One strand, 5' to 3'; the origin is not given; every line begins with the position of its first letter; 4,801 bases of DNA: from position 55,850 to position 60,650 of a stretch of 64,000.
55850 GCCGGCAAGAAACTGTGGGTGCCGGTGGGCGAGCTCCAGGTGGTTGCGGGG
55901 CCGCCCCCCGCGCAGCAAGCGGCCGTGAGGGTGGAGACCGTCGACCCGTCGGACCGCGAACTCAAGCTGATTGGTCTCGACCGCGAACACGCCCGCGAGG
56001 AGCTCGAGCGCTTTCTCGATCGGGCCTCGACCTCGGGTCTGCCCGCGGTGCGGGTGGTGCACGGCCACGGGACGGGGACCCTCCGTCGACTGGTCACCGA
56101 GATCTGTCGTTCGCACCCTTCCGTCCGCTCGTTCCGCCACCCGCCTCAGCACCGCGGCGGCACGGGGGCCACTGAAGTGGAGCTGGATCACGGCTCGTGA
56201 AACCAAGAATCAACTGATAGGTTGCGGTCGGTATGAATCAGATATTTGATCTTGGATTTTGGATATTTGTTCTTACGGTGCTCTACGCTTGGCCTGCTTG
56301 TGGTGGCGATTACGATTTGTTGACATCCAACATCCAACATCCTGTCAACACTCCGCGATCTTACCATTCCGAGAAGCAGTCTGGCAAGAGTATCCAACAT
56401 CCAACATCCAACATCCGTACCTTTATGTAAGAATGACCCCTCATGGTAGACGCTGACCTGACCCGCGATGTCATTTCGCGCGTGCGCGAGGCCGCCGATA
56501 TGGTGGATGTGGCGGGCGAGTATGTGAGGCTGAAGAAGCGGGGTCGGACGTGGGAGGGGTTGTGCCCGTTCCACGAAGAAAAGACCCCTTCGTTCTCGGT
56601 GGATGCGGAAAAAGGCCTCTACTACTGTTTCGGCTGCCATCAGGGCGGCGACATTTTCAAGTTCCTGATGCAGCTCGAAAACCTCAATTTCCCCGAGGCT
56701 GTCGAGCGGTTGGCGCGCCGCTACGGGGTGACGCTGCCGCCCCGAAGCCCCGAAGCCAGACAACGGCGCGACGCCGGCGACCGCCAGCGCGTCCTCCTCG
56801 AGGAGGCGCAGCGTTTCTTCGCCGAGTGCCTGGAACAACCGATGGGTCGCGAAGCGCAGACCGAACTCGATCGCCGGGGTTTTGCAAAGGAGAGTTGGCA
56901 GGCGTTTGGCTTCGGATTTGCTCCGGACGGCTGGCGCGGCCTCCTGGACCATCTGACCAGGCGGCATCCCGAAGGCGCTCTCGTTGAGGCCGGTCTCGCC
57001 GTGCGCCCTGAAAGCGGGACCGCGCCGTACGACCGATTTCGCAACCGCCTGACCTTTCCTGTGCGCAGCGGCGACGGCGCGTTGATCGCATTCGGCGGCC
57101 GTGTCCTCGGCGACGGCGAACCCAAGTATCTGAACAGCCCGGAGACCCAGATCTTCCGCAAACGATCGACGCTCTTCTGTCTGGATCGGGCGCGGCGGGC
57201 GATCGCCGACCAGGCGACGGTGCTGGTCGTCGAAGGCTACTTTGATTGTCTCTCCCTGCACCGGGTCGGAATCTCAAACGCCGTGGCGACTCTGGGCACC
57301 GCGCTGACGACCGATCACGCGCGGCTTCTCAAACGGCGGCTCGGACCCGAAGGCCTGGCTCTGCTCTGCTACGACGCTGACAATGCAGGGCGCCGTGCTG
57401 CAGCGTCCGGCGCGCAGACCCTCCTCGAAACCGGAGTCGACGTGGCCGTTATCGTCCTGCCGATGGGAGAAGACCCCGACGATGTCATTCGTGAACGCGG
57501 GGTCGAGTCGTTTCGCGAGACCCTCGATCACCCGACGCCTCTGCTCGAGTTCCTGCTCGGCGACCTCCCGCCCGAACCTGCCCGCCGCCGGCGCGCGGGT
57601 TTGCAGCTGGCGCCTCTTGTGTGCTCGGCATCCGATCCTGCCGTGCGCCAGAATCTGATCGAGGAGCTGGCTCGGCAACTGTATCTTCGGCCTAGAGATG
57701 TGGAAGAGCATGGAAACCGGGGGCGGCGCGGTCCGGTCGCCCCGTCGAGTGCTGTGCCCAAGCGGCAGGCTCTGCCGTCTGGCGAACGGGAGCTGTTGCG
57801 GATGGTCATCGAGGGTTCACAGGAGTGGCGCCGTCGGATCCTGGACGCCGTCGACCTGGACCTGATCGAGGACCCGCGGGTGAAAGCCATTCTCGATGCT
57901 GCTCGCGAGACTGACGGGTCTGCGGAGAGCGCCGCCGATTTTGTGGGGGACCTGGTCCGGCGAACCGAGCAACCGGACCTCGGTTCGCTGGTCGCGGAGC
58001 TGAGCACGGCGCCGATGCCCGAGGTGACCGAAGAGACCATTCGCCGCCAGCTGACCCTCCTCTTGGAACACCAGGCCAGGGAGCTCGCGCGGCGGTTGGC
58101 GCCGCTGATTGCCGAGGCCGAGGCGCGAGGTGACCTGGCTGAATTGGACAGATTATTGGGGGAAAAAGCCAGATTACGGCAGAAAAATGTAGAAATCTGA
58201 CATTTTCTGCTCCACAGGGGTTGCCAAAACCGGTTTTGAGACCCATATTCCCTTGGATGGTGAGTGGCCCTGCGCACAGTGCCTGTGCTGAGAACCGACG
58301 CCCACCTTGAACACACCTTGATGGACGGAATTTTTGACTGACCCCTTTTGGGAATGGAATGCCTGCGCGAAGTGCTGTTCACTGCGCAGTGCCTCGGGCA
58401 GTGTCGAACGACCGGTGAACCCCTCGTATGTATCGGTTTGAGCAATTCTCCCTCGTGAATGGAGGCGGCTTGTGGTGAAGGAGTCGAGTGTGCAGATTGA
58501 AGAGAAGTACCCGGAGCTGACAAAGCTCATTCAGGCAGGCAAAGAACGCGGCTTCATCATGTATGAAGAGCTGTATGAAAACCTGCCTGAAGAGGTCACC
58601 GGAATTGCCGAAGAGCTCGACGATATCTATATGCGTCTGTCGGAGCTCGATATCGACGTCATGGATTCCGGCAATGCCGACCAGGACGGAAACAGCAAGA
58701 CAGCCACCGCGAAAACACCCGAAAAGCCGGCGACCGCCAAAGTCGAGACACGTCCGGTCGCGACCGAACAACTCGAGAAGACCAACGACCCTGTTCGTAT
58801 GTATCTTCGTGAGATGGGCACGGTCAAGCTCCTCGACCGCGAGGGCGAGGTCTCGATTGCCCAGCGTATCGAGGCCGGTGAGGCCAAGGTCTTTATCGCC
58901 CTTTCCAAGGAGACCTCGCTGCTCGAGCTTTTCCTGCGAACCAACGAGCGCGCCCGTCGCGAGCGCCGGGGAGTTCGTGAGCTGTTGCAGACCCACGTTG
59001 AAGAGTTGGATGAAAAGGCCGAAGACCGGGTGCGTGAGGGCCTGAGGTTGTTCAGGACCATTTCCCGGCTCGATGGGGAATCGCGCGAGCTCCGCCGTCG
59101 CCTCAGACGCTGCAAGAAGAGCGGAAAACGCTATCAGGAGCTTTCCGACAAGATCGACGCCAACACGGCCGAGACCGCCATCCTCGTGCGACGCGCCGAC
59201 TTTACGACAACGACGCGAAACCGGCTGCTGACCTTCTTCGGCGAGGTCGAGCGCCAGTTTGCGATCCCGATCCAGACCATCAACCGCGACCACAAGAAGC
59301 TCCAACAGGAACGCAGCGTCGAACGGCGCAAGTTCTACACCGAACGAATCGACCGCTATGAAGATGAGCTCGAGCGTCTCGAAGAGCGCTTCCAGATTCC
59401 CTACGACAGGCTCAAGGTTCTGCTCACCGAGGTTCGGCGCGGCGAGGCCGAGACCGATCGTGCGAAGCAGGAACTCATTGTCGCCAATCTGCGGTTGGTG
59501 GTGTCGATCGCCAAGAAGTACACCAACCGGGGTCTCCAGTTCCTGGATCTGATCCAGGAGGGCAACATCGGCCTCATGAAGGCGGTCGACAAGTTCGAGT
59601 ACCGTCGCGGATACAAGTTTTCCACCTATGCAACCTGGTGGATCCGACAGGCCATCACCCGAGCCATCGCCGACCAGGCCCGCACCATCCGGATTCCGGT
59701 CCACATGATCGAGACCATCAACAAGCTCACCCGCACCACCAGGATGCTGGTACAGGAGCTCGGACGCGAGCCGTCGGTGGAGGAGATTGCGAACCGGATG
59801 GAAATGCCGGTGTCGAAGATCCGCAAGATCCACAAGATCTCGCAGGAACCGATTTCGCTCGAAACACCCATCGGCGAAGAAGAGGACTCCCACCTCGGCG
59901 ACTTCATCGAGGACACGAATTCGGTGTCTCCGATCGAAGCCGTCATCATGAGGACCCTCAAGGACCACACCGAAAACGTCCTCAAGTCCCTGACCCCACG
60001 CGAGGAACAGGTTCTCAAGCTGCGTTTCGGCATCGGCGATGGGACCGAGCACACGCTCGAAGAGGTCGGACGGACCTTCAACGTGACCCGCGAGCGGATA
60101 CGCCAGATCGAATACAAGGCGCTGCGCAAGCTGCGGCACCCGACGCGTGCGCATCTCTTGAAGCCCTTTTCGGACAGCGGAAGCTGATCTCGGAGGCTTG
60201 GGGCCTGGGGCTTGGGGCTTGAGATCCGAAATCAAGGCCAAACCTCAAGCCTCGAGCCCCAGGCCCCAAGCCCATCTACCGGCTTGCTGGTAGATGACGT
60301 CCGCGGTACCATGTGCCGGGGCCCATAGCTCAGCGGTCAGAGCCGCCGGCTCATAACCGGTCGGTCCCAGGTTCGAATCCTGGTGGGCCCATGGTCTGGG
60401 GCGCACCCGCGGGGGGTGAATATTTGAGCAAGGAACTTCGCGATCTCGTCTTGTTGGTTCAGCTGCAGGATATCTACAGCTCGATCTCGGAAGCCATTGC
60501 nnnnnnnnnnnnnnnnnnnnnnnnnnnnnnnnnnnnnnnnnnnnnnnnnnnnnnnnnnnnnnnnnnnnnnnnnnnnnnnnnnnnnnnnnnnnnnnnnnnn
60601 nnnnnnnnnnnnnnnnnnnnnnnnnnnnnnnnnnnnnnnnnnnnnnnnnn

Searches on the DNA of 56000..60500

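Call 61: search_rna_families(source=window, start=56000, end=60500, threshold=evalue, max_evalue=1)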
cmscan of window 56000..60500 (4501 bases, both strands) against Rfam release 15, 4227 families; matches with E-value up to 1: 18.
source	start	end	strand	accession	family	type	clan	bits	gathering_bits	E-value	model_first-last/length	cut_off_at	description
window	60319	60391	+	RF00005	tRNA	Gene; tRNA;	CL00001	69.9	29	2.4e-14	1-71/71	no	tRNA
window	60193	60274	+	RF03677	mir-1304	Gene; miRNA;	-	48.3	90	5.9e-08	1-87/87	no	mir-1304 microRNA precursor family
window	60193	60274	-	RF03677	mir-1304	Gene; miRNA;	-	43.8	90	9.5e-07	1-87/87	no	mir-1304 microRNA precursor family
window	60319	60392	-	RF04354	Plastid-ycf2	Cis-reg;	-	43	65.7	7e-07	1-75/75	no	Plastid-ycf2 5UTR RNA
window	60200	60267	+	RF03572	MIR2109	Gene; miRNA;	-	33.4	100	0.00032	1-71/71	no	MIR2109 microRNA precursor family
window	60180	60275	+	RF00769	mir-331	Gene; miRNA;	-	33.1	80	0.00076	1-92/92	no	mir-331 microRNA precursor family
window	60196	60271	-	RF00931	mir-879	Gene; miRNA;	-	31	90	0.0012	1-74/74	no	mir-879 microRNA precursor family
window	60193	60274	-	RF00981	mir-939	Gene; miRNA;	-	27.7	84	0.083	1-82/82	no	mir-939 microRNA precursor family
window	60194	60273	-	RF03836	mir-3547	Gene; miRNA;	-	26.4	77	0.14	1-88/88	no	mir-3547 microRNA precursor family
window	60182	60284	-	RF03458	mir-766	Gene; miRNA;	-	26.1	110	0.0095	1-108/108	no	mir-766 microRNA precursor family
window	60188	60278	+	RF00770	mir-330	Gene; miRNA;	-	25.5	60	0.069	1-94/94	no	mir-330 microRNA precursor family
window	60186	60285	+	RF03486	mir-3940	Gene; miRNA;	-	25.1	84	0.21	1-92/92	no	mir-3940 microRNA precursor family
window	60194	60273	+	RF03782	mir-3661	Gene; miRNA;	-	24.9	77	0.074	1-84/84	no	mir-3661 microRNA precursor family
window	60195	60272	+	RF03249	mir-2114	Gene; miRNA;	-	23.2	94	0.23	1-84/84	no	mir-2114 microRNA precursor family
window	60192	60280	-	RF01093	RF_site5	Cis-reg; frameshift_element;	-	22.9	35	0.95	1-60/60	no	Ma3 gene ribosomal frameshift signal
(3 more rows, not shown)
